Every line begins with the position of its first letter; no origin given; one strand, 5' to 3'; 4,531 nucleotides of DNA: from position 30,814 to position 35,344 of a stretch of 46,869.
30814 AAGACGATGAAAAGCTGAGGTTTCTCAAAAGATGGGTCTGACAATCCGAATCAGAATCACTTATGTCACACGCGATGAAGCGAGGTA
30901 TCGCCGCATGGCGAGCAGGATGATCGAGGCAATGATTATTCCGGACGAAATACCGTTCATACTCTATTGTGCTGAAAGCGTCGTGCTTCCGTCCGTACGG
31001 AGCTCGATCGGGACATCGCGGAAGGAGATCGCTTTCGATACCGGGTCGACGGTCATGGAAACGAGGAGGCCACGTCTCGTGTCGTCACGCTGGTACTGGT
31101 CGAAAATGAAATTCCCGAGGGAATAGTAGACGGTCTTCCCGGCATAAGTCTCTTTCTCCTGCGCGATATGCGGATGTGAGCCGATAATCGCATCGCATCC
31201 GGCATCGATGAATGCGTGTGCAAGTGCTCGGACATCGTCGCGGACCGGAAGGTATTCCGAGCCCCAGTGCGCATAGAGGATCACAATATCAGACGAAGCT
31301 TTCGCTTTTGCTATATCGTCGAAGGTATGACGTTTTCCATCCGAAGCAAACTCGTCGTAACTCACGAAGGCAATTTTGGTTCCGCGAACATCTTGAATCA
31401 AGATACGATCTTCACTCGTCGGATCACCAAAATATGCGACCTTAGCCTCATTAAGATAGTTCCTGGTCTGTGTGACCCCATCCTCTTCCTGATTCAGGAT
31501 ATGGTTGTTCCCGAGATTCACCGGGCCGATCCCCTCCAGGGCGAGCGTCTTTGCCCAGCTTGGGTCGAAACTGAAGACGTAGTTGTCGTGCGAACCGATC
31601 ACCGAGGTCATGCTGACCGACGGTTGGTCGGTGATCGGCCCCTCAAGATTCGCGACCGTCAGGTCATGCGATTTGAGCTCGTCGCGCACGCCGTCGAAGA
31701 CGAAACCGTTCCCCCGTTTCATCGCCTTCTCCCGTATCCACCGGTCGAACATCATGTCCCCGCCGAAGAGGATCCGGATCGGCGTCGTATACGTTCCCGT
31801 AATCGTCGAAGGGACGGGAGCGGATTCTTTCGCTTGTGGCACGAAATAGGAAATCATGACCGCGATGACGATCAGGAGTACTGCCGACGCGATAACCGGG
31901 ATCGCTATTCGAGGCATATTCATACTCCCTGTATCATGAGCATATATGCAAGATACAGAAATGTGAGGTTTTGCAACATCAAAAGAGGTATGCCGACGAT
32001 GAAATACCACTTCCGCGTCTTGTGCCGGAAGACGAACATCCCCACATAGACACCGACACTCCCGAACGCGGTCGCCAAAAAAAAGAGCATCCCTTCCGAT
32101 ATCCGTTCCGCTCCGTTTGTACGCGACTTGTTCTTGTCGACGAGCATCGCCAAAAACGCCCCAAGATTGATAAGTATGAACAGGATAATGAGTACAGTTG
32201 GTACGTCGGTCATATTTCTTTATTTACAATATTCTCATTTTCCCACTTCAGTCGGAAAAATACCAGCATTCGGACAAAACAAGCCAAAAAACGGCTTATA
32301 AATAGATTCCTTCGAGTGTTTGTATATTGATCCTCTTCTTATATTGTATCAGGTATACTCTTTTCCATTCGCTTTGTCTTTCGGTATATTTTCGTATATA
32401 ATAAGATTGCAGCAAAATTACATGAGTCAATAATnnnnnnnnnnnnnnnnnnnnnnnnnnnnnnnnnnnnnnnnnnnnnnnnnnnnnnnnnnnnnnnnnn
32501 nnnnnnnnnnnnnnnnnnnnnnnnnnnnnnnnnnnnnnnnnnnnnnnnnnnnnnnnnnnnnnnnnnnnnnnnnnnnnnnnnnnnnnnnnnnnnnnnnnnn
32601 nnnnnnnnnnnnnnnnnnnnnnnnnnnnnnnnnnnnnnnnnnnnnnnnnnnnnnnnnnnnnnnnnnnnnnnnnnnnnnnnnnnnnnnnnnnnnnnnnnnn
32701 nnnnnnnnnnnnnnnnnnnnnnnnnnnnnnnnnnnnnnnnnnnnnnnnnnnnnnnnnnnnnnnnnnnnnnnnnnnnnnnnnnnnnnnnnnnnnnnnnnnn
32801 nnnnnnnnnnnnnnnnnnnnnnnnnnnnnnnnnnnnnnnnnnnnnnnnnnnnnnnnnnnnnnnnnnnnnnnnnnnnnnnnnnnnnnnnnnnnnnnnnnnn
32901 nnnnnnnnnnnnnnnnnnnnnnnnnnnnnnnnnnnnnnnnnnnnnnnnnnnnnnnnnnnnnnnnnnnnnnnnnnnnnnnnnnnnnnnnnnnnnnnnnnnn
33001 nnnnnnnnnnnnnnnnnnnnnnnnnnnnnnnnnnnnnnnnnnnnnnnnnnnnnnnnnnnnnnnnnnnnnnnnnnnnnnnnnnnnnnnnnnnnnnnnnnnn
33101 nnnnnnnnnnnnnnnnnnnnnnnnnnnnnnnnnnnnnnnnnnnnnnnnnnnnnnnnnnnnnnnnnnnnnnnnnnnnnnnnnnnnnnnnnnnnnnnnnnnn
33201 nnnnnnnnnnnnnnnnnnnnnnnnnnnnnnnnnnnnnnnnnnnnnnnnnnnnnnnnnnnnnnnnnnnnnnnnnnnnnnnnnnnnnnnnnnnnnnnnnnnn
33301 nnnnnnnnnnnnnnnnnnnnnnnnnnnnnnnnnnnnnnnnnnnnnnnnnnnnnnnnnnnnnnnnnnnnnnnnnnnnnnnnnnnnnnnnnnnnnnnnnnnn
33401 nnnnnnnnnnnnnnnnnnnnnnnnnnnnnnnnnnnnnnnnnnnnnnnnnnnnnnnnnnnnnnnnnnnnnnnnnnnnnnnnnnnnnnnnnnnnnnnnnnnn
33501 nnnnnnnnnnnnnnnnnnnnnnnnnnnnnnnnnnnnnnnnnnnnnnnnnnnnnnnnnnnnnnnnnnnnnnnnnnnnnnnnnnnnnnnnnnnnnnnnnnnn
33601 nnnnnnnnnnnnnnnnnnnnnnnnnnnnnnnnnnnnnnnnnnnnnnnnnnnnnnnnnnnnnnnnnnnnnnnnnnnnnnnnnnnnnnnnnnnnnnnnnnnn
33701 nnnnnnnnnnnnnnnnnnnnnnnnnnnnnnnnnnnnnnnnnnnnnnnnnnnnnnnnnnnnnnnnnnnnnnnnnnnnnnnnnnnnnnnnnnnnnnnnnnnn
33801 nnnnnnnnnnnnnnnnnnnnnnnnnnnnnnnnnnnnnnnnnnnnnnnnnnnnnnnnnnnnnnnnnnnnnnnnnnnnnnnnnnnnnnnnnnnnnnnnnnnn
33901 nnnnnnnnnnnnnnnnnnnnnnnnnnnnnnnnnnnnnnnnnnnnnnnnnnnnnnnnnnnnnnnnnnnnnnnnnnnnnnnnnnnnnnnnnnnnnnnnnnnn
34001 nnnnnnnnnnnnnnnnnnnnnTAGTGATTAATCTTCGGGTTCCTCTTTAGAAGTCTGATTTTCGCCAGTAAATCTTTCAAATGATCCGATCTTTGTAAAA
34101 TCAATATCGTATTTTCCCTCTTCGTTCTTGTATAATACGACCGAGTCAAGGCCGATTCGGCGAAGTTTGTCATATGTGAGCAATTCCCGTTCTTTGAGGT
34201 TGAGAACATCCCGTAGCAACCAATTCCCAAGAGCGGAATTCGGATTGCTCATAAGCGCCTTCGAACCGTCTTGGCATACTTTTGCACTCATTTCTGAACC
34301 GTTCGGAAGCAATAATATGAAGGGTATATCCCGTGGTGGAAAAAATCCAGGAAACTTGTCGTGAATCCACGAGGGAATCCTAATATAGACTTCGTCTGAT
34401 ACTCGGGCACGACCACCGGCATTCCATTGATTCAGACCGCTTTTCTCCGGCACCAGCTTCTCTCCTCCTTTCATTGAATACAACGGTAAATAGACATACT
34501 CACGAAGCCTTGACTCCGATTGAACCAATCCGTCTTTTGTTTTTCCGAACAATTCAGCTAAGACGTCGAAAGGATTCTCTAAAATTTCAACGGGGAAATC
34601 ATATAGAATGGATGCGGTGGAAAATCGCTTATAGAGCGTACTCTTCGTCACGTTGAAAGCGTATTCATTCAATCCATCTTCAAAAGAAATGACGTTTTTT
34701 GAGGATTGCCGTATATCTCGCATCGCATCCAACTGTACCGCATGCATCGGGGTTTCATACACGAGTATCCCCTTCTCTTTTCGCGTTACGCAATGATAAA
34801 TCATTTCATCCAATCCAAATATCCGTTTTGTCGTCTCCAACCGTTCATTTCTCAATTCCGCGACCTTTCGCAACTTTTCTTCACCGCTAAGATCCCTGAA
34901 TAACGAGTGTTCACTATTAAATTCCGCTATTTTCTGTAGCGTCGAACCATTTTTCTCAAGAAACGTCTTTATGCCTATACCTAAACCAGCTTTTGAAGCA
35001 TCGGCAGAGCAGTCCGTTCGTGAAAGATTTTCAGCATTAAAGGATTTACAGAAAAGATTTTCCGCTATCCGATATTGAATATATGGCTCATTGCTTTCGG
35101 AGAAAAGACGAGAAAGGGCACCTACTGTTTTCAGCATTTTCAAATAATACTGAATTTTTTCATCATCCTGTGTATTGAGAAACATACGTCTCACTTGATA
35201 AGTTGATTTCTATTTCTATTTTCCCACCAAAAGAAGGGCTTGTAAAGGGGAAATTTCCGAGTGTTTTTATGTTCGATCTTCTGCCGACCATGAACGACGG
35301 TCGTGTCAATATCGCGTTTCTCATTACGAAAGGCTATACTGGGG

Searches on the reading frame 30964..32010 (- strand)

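Call 45: search_protein_families(library=pfam, proteins=[window:30964-32010:-], max_evalue=0.00001)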
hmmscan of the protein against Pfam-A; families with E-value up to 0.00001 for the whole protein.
window:30964-32010:- (348 aa): 1 family
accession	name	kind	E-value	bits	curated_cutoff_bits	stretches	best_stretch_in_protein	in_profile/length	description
PF09587.15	PGA_cap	-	4.5e-52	177.5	27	1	80-305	2-255/255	Bacterial capsule synthesis protein PGA_cap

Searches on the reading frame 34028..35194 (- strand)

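Call 45: search_protein_families(library=pfam, proteins=[window:34028-35194:-], max_evalue=0.00001)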
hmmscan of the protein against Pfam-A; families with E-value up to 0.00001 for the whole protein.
window:34028-35194:- (388 aa): 1 family
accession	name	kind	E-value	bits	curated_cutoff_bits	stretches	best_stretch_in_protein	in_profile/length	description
PF20731.2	RE_NgoFVII_C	-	1.4e-13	51.5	23.8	1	243-356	13-129/131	NgoFVII C-terminal B3-like DNA-binding domain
